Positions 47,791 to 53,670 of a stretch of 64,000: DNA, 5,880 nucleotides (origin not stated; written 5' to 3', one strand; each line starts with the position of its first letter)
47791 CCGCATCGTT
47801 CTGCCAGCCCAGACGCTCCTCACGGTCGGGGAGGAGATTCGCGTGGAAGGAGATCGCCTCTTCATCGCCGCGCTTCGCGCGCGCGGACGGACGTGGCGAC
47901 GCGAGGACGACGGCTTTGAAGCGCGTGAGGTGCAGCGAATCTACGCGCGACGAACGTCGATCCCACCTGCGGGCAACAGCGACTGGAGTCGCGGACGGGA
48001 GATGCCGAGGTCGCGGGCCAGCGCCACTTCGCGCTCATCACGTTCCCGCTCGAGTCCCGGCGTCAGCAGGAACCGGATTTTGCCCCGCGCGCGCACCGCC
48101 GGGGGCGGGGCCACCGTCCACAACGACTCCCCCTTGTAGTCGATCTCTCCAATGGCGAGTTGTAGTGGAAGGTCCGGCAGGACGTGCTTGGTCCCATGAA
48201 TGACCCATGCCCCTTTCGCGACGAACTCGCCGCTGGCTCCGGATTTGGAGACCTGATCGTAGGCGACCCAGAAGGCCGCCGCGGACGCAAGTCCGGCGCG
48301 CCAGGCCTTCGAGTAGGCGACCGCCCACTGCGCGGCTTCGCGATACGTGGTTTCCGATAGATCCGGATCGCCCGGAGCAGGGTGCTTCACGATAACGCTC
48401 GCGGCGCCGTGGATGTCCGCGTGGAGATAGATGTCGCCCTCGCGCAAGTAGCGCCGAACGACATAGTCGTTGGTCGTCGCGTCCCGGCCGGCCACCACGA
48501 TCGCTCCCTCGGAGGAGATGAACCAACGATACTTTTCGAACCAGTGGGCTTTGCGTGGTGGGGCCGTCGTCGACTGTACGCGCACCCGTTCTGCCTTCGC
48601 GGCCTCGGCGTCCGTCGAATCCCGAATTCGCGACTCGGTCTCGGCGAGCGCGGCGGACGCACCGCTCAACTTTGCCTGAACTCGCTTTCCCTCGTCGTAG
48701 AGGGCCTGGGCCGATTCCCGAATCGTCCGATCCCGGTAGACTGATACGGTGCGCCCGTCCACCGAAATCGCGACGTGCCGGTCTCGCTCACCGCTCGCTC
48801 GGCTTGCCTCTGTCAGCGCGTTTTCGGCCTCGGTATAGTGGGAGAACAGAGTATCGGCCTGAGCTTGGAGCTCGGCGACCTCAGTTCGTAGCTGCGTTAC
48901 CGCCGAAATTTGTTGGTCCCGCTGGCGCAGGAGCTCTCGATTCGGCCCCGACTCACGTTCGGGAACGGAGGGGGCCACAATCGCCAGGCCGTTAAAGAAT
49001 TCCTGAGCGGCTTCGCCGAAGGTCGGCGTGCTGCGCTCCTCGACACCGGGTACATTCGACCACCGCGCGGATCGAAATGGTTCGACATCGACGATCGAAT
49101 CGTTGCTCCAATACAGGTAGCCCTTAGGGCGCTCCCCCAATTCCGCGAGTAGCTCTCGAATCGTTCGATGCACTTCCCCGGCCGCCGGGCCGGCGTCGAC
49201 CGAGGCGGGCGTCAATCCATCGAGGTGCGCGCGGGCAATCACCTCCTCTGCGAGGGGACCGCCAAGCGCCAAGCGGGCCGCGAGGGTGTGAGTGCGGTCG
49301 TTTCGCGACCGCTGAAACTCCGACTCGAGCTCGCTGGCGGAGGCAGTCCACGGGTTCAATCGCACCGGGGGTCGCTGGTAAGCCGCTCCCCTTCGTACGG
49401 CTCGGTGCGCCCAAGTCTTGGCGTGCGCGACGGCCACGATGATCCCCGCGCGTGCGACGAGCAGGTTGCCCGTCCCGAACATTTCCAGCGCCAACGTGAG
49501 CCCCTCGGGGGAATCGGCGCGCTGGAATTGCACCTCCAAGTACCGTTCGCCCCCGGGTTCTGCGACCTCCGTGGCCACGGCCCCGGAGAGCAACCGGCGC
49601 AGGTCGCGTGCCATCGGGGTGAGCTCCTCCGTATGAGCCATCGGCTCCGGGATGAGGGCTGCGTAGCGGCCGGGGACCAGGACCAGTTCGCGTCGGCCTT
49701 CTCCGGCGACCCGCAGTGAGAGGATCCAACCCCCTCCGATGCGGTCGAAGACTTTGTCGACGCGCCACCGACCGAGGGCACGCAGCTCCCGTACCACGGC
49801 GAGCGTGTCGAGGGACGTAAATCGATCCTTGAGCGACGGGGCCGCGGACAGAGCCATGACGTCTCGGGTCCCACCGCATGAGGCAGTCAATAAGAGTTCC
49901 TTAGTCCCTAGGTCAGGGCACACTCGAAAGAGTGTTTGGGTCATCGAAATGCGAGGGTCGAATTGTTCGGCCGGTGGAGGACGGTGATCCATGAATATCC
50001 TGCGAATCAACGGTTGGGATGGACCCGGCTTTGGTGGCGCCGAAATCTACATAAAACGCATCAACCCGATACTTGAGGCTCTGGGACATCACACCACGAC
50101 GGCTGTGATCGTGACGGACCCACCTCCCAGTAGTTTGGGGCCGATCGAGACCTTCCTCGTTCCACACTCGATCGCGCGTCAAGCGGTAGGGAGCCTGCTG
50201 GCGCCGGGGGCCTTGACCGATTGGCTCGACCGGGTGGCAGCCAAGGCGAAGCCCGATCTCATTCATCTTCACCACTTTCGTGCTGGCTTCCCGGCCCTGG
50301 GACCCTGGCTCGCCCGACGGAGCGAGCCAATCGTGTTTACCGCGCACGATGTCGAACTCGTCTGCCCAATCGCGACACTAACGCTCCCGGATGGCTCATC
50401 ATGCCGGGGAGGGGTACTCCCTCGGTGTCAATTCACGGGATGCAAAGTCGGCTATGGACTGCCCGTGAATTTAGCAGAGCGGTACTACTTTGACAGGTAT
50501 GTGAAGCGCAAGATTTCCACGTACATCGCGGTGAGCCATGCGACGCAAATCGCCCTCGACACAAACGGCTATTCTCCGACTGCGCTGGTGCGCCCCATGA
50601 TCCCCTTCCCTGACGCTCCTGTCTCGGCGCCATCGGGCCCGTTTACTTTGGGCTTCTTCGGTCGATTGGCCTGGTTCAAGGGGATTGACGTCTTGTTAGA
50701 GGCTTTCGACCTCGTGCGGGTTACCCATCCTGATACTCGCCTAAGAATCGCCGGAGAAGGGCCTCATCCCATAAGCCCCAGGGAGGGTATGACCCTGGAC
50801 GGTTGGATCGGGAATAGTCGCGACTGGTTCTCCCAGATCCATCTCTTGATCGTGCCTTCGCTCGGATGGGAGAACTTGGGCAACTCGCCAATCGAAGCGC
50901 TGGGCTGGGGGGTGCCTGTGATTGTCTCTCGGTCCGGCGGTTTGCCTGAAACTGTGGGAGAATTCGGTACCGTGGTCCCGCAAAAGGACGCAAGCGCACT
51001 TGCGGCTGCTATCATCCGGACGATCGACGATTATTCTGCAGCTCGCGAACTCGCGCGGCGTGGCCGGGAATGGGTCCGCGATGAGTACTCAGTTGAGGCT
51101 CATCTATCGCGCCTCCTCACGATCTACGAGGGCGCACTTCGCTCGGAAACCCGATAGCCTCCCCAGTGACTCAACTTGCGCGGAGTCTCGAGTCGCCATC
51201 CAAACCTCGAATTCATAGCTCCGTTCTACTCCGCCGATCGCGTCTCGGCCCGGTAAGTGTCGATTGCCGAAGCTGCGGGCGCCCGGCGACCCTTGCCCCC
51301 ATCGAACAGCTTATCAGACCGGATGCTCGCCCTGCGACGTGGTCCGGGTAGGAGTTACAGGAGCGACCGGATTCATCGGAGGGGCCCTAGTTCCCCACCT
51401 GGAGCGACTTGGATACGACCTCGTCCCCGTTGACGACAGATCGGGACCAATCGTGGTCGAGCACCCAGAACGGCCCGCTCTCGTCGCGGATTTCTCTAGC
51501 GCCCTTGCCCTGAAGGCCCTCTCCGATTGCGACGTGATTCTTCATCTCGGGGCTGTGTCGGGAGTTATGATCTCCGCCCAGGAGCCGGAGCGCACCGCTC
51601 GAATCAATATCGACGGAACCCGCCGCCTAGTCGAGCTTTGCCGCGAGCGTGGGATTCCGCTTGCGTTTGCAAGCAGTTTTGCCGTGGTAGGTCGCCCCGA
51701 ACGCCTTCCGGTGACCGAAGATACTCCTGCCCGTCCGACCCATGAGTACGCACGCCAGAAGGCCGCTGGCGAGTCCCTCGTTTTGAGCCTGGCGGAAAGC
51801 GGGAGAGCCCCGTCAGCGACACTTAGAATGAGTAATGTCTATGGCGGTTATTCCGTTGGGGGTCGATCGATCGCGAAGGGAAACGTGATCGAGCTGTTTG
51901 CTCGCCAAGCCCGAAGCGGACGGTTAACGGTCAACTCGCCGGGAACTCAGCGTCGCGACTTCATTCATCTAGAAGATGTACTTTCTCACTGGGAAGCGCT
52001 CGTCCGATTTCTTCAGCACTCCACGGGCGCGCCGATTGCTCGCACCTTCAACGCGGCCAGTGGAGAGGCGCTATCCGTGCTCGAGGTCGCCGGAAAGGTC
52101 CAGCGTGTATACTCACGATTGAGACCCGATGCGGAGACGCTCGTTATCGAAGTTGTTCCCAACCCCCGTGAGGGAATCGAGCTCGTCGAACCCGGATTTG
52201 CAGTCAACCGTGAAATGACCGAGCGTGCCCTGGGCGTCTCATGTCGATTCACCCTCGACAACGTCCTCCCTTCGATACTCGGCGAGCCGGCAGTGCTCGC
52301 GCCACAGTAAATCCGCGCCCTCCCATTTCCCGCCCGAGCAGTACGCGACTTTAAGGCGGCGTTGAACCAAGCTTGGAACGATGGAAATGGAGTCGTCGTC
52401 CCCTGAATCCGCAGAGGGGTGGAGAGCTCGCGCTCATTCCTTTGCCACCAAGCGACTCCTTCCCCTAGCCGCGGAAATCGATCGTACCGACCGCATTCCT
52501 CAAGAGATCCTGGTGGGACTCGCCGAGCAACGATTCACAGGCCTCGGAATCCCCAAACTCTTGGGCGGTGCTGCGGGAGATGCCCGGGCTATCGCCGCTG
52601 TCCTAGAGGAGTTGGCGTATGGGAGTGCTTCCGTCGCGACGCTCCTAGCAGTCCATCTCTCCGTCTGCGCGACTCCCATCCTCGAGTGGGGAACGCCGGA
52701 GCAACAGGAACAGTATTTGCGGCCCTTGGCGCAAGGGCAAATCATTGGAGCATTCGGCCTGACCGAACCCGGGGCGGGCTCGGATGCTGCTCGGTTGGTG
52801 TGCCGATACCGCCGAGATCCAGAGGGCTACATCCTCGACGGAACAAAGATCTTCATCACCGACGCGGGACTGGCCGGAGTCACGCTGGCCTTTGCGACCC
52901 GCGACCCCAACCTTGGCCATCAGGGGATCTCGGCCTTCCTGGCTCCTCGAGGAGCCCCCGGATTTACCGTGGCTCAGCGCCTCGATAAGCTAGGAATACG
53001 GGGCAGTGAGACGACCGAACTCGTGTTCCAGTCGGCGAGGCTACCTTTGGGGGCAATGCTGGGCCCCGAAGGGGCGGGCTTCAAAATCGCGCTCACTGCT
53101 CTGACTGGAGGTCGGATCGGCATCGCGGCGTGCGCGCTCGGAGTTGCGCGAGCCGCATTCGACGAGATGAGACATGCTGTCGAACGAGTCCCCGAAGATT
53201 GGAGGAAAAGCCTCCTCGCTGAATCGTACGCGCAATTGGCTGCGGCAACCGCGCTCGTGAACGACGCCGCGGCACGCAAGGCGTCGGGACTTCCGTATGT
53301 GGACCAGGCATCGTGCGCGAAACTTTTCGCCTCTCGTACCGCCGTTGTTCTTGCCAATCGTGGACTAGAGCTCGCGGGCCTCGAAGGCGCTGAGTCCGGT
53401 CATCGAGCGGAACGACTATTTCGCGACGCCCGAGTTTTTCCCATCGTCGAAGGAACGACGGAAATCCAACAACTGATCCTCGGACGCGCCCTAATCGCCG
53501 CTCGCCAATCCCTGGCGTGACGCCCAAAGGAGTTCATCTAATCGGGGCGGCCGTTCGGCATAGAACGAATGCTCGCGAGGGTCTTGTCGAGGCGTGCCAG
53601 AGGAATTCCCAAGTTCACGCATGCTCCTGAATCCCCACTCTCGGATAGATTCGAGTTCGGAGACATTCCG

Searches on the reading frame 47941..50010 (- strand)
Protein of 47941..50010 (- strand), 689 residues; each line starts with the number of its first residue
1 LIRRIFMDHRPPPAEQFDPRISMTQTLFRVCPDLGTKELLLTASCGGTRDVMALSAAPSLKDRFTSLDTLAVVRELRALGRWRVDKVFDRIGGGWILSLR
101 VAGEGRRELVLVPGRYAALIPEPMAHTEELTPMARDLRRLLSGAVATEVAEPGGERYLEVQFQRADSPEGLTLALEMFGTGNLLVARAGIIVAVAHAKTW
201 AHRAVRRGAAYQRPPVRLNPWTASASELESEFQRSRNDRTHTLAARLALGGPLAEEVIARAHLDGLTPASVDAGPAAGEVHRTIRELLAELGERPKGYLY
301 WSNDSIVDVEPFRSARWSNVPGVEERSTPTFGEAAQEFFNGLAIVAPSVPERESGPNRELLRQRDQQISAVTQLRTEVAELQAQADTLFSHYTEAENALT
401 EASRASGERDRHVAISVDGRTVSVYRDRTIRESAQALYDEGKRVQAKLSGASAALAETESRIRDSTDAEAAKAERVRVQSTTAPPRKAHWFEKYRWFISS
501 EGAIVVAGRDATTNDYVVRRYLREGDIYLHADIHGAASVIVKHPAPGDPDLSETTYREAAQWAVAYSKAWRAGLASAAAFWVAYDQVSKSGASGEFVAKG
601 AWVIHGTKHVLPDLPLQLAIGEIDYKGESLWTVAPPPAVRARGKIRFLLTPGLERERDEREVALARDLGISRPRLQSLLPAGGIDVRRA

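Call 11: search_protein_families(library=ncbifam, proteins=[window:47941-50010:-], max_evalue=0.00001)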
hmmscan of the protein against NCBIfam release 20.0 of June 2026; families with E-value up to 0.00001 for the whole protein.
window:47941-50010:- (689 aa): 2 families
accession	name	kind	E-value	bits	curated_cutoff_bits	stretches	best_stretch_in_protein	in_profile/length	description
NF041120.1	RqcH_arch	equivalog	7.7e-126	421.4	400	1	65-658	1-607/645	ribosome rescue protein RqcH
NF038240.1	fibro_bind_EfbA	exception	3.3e-11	42.5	1025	0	486-569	440-518/567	fibronectin-binding protein EfbA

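Call 12: search_protein_families(library=pfam, proteins=[window:47941-50010:-], max_evalue=0.00001)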
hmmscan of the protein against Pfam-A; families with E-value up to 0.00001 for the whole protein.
window:47941-50010:- (689 aa): 2 families
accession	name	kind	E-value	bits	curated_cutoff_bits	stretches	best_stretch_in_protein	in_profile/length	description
PF05670.18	NFACT-R_1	-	1e-33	116.6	29.8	1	493-606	1-112/112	NFACT protein RNA binding domain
PF05833.16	NFACT_N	-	1.1e-28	100.6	31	1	67-466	3-415/456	NFACT N-terminal and middle domains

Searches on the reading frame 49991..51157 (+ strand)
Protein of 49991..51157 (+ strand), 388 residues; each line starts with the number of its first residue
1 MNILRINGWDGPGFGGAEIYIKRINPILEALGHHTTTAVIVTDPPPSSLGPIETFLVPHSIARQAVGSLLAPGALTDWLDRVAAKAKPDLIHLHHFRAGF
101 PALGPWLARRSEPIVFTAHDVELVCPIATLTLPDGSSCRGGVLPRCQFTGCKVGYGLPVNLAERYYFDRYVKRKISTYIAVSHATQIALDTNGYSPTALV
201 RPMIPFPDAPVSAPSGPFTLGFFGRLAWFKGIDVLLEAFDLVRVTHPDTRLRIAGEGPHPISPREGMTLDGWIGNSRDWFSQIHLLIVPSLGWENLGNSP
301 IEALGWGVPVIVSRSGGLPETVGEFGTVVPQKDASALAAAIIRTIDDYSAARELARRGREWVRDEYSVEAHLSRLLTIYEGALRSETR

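Call 11: search_protein_families(library=ncbifam, proteins=[window:49991-51157:+], max_evalue=0.00001)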
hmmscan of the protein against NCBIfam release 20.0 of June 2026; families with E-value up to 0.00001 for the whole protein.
window:49991-51157:+ (388 aa): 17 families
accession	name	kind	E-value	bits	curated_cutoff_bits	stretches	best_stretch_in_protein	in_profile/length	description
NF041876.1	EPS_EpsE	equivalog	9e-20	71.3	400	1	277-370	290-384/389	exopolysaccharide biosynthesis GT4 family glycosyltransferase EpsE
TIGR03088.1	stp2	hypoth_equivalog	3.2e-14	52.7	409.05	1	188-382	168-373/374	TIGR03088 family PEP-CTERM/XrtA system glycosyltransferase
NF038298.1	EPS_HpsO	equivalog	1e-11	44.3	575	1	288-380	292-385/388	hormogonium polysaccharide biosynthesis glycosyltransferase HpsO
TIGR04063.1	stp3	hypoth_equivalog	2.7e-11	43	442.05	0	300-382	311-395/397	TIGR04063 family PEP-CTERM/XrtA system glycosyltransferase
NF046085.1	XrtY_assoc_Gly1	equivalog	1.4e-10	40.6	400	1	215-381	207-383/387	XrtY-associated glycosyltransferase XYAG1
TIGR04157.1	glyco_rSAM_CFB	subfamily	2.3e-10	40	400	1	222-377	232-404/406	TIGR04157 family glycosyltransferase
TIGR03449.1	mycothiol_MshA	equivalog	2.7e-10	39.7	462.5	1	278-383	299-404/406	D-inositol-3-phosphate glycosyltransferase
TIGR02149.1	glgA_Coryne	subfamily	4.2e-10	39.3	302.4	1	280-380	281-388/391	glycogen synthase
TIGR03999.1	thiol_BshA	equivalog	1.2e-09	37.6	273.7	1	278-382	268-373/375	N-acetyl-alpha-D-glucosaminyl L-malate synthase BshA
TIGR02095.1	glgA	subfamily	7.6e-09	34.7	328.45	1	219-380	296-475/477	glycogen/starch synthase, ADP-glucose type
NF047684.1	TeichurnBiosyTuaC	equivalog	3.7e-08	32.7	550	1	220-381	222-388/391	teichuronic acid biosynthesis protein TuaC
NF012028.0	PRK15484.1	subfamily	1.3e-07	31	618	0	279-370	273-366/380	lipopolysaccharide N-acetylglucosaminyltransferase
NF053787.1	GlcN_PG_synth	equivalog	1.3e-07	30.8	480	1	294-381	272-358/361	N-acetylglucosaminyl phosphatidylglycerol synthase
NF011726.0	PRK15179.1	equivalog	1.8e-07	29.8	733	1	278-380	587-692/694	Vi polysaccharide biosynthesis protein TviE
TIGR03087.1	stp1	hypoth_equivalog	3.2e-07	29.9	316.65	1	222-379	229-394/397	TIGR03087 family PEP-CTERM/XrtA system glycosyltransferase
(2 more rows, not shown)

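Call 12: search_protein_families(library=pfam, proteins=[window:49991-51157:+], max_evalue=0.00001)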
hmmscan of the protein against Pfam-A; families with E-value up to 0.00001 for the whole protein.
window:49991-51157:+ (388 aa): 5 families
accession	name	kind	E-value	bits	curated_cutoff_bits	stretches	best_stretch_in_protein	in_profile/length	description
PF13692.12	Glyco_trans_1_4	-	5.8e-26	91.9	27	1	218-347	2-142/142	Glycosyl transferases group 1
PF00534.26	Glycos_transf_1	-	2.3e-21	76.5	26.4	1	213-361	11-172/172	Glycosyl transferases group 1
PF13439.12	Glyco_transf_4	-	2.6e-11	44.3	28.5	1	14-196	1-156/170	Glycosyltransferase Family 4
PF13579.12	Glyco_trans_4_4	-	4.5e-10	40.5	29.7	1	15-194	1-147/158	Glycosyl transferase 4-like domain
PF20706.3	GT4-conflict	-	2e-08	34.1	26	1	216-369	196-379/385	Family 4 Glycosyltransferase in conflict systems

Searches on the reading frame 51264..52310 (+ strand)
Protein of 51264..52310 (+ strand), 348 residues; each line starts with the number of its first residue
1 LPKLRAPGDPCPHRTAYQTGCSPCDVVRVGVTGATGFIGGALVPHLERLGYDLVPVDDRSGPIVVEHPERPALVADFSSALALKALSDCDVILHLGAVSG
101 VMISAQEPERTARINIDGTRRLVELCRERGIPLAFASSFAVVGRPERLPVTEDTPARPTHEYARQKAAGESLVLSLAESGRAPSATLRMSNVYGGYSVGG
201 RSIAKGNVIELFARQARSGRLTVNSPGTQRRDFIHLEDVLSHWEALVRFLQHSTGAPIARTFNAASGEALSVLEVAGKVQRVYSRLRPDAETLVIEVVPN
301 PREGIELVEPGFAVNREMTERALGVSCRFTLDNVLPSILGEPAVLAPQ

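Call 11: search_protein_families(library=ncbifam, proteins=[window:51264-52310:+], max_evalue=0.00001)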
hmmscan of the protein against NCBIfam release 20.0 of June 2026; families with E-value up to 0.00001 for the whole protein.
window:51264-52310:+ (348 aa): 19 families
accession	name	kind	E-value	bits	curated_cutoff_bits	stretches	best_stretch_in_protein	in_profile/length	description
TIGR01179.1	galE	equivalog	3.3e-26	91.9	262.3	1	29-283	2-275/332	UDP-glucose 4-epimerase GalE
TIGR02197.1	heptose_epim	equivalog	4.7e-20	72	274.6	1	31-302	3-273/316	ADP-glyceromanno-heptose 6-epimerase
TIGR04180.1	EDH_00030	hypoth_equivalog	2.4e-18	66.3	475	1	83-282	65-255/297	NAD-dependent 4,6-dehydratase LegB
TIGR01181.1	dTDP_gluc_dehyt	equivalog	3.6e-17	62.4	365.1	1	31-285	4-263/321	dTDP-glucose 4,6-dehydratase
NF043036.1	ErythonDh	equivalog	1.7e-13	50.5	325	1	28-191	2-178/321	D-erythronate dehydrogenase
TIGR01214.1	rmlD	equivalog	5.9e-12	45.3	224.05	1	28-201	1-157/285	dTDP-4-dehydrorhamnose reductase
TIGR03466.1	HpnA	hypoth_equivalog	2.3e-11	43.2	367.65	1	29-180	3-159/327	hopanoid-associated sugar epimerase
NF058621.1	DiazavRedAvaA7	equivalog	5.5e-11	42.6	400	1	27-240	1-212/304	3-diazoavenalumate denitrifying reductase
NF042422.1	oxyalk_red_OleD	equivalog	2.7e-10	40.2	580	1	28-275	2-242/329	2-alkyl-3-oxoalkanoate reductase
TIGR01746.1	Thioester-redct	subfamily_domain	2.6e-09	36.8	213.35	1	87-281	87-279/371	thioester reductase domain-containing protein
NF008360.0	PRK11150.1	equivalog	1e-08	34.8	452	1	31-280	4-251/310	ADP-glyceromanno-heptose 6-epimerase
NF011728.1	PRK15181.1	equivalog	1.2e-08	34.3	760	1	83-242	85-244/348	Vi polysaccharide biosynthesis UDP-N-acetylglucosaminuronic acid C-4 epimerase TviC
NF042423.1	oxyalk_red_Shew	equivalog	5.1e-08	32.3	580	1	26-194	8-176/331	2-alkyl-3-oxoalkanoate reductase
NF007956.0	PRK10675.1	subfamily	1e-07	31.5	394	1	28-278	2-275/338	UDP-glucose 4-epimerase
NF007490.0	PRK10084.1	subfamily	2.8e-07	29.8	649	0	149-290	153-284/361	dTDP-glucose 4,6-dehydratase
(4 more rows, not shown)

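Call 12: search_protein_families(library=pfam, proteins=[window:51264-52310:+], max_evalue=0.00001)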
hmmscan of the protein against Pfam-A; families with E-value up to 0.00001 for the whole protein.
window:51264-52310:+ (348 aa): 6 families
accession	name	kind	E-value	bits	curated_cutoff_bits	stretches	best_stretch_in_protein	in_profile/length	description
PF01370.27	Epimerase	-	1.5e-43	149.4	20.9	1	31-264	3-239/240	NAD dependent epimerase/dehydratase family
PF16363.11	GDP_Man_Dehyd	-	6.2e-27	95.4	27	1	31-278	2-261/332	GDP-mannose 4,6 dehydratase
PF04321.23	RmlD_sub_bind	-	3.2e-17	63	27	1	29-196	3-155/287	RmlD substrate binding domain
PF01073.25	3Beta_HSD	-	1.1e-14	54.6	22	1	31-197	2-186/280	3-beta hydroxysteroid dehydrogenase/isomerase family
PF07993.18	NAD_binding_4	-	1.3e-12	47.9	20.1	1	86-223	86-237/258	Male sterility protein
PF02719.21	Polysacc_synt_2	-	2.8e-06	27.2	20.2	0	85-298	72-261/293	Polysaccharide biosynthesis protein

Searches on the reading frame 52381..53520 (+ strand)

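Call 11: search_protein_families(library=ncbifam, proteins=[window:52381-53520:+], max_evalue=0.00001)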
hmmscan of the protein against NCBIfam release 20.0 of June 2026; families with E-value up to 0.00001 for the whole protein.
window:52381-53520:+ (379 aa): 19 families
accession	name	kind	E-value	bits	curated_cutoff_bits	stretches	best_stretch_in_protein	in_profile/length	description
NF042972.1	AcrlCoAredClosAcrC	equivalog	1.1e-87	294.2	640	1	11-372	9-377/378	acryloyl-CoA reductase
NF042439.1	SulpropCoADesulf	equivalog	9.6e-56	189.1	600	1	15-374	1-373/379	3-sulfinopropanoyl-CoA desulfinase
NF043006.1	CyhCrbnylCoADH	equivalog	3.2e-54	184.4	650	1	21-371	18-375/380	cyclohexane-1-carbonyl-CoA dehydrogenase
NF045652.1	ProlPCPDhRedW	equivalog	2.1e-52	178.2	650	1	20-371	13-373/376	L-prolyl-[peptidyl-carrier protein] dehydrogenase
NF045552.1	GlutCoADH_Des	equivalog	2e-50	172.1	470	1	14-369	12-377/387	glutaryl-CoA dehydrogenase Acd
NF058590.1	AcCoDHFadEBacil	equivalog_domain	8.6e-50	169.8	600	2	18-263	32-275/586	acyl-CoA dehydrogenase FadE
TIGR03207.1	cyc_hxne_CoA_dh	equivalog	9.5e-41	139.7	575.35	1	16-370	10-370/372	cyclohexanecarboxyl-CoA dehydrogenase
NF053553.1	prodigi_MBC_PigA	equivalog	2.8e-39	135.3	500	1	17-371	15-379/381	prodigiosin MBC biosynthesis dehydrogenase PigA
NF008997.0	PRK12341.1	equivalog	1.4e-37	129.7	537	1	32-372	31-377/382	acyl-CoA dehydrogenase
NF002885.1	PRK03354.1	equivalog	3.6e-33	115.1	540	1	31-371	30-373/378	crotonobetainyl-CoA dehydrogenase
NF049984.1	Rv1679_FadE16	equivalog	1.6e-26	93.5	600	1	30-371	16-365/371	Rv1679 family acyl-CoA dehydrogenase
NF007000.1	PRK09463.1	subfamily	4.4e-24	84.8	600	1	36-260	71-313/726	acyl-CoA dehydrogenase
NF052270.1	Staph_DH_FadE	equivalog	6.6e-24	84.4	600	1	78-372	95-394/400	acyl-CoA dehydrogenase FadE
TIGR04022.1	sulfur_SfnB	equivalog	3.4e-23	82.1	430.9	1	18-353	14-362/391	SfnB family sulfur acquisition oxidoreductase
NF009586.0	PRK13026.1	subfamily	2.1e-21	75.9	608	1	36-259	106-345/777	acyl-CoA dehydrogenase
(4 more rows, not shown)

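Call 12: search_protein_families(library=pfam, proteins=[window:52381-53520:+], max_evalue=0.00001)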
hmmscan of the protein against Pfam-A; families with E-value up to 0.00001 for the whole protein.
window:52381-53520:+ (379 aa): 4 families
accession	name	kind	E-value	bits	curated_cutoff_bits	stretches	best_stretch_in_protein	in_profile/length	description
PF00441.29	Acyl-CoA_dh_1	-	1.3e-27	97.2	22.4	1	231-371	1-149/150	Acyl-CoA dehydrogenase, C-terminal domain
PF02771.21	Acyl-CoA_dh_N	-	3.7e-27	95.4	22.9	1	10-120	3-113/113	Acyl-CoA dehydrogenase, N-terminal domain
PF02770.24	Acyl-CoA_dh_M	-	2.4e-23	82.5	33.3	1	124-218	1-96/97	Acyl-CoA dehydrogenase, middle domain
PF08028.16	Acyl-CoA_dh_2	-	1e-08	35.9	22.7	1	246-353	1-126/134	Acyl-CoA dehydrogenase, C-terminal domain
